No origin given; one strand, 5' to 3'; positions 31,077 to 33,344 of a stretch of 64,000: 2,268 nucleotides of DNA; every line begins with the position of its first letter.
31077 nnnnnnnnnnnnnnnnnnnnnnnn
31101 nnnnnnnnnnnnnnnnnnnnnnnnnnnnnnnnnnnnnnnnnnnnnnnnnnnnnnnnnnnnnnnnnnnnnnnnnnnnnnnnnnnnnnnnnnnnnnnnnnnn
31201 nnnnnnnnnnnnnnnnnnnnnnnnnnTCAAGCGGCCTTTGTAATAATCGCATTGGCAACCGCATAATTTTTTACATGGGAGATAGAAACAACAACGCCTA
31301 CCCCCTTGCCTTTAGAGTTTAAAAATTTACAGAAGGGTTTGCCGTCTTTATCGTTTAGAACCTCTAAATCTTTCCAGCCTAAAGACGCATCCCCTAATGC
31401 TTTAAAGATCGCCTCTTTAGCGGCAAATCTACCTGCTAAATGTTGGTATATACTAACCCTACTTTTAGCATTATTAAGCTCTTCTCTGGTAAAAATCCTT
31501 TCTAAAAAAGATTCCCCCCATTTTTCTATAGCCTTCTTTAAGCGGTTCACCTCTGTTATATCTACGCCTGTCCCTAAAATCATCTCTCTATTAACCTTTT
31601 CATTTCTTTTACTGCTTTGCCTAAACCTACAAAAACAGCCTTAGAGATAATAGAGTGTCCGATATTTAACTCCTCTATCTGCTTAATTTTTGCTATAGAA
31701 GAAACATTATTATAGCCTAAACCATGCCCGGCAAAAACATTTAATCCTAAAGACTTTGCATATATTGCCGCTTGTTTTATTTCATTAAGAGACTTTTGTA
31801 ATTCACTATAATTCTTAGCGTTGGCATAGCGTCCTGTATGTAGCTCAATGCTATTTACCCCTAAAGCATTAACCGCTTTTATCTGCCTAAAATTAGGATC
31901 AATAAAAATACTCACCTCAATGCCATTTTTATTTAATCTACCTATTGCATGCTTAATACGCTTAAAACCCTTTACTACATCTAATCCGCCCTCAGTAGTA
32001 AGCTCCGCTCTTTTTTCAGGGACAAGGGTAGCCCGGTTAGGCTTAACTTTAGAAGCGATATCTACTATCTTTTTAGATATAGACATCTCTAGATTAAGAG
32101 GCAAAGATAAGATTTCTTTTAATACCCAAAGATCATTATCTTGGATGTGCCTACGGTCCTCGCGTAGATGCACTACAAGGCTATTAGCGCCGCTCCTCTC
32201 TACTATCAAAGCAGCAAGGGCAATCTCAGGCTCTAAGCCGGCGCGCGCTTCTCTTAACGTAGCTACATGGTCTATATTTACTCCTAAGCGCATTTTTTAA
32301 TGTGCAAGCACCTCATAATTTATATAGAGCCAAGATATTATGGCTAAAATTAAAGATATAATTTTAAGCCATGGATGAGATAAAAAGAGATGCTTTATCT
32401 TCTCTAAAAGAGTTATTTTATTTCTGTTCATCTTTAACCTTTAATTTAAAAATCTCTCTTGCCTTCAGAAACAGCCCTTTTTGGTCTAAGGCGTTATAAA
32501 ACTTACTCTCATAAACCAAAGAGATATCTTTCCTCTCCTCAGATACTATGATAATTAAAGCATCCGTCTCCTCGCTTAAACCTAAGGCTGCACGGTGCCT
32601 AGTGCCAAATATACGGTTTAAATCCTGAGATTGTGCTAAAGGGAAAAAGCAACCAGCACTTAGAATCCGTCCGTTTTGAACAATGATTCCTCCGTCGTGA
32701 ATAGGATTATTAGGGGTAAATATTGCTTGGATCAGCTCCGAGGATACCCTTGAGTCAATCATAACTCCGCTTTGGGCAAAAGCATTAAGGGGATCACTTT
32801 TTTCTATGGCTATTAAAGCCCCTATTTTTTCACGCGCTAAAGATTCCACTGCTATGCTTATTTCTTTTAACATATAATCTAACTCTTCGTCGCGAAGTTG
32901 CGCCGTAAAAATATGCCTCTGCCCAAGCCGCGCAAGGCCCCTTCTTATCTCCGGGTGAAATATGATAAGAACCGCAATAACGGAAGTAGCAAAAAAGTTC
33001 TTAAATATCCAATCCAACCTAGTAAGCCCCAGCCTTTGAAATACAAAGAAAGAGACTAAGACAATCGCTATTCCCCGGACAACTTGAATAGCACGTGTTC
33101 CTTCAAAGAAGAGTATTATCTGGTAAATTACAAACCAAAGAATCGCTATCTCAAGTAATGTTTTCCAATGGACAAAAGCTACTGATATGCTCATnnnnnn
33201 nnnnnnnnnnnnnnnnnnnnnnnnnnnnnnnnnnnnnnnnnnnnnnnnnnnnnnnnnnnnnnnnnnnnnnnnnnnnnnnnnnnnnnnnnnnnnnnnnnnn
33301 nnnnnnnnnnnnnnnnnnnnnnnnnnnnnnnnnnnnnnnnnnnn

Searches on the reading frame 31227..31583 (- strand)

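Call 13: search_protein_families(library=pfam, max_evalue=0.00001, proteins=[window:31227-31583:-])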
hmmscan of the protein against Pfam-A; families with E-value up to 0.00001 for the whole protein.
window:31227-31583:- (118 aa): 1 family
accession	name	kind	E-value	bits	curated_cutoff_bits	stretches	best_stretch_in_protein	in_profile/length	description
PF01648.25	ACPS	-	8.7e-17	61.6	25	1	5-110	2-109/111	4'-phosphopantetheinyl transferase superfamily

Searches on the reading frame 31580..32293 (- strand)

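Call 13: search_protein_families(library=pfam, max_evalue=0.00001, proteins=[window:31580-32293:-])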
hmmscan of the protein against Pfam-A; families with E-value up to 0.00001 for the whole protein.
window:31580-32293:- (237 aa): 1 family
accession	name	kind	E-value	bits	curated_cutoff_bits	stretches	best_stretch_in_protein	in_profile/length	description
PF03740.19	PdxJ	-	1.5e-95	319.2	24.5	1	2-235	1-234/234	Pyridoxal phosphate biosynthesis protein PdxJ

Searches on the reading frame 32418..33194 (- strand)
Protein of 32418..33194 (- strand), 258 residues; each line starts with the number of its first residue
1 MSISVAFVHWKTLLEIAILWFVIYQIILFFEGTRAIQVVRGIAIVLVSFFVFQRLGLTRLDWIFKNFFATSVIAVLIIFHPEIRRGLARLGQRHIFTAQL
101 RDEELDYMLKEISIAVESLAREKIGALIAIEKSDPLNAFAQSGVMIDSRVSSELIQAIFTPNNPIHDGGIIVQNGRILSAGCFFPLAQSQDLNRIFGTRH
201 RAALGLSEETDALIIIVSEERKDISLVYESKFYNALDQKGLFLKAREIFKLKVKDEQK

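Call 13: search_protein_families(library=pfam, max_evalue=0.00001, proteins=[window:32418-33194:-])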
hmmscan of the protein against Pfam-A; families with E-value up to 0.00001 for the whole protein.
window:32418-33194:- (258 aa): 1 family
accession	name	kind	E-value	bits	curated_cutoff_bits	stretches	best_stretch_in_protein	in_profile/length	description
PF02457.21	DAC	-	1.3e-40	138.2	27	1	114-231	2-118/119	DisA bacterial checkpoint controller nucleotide-binding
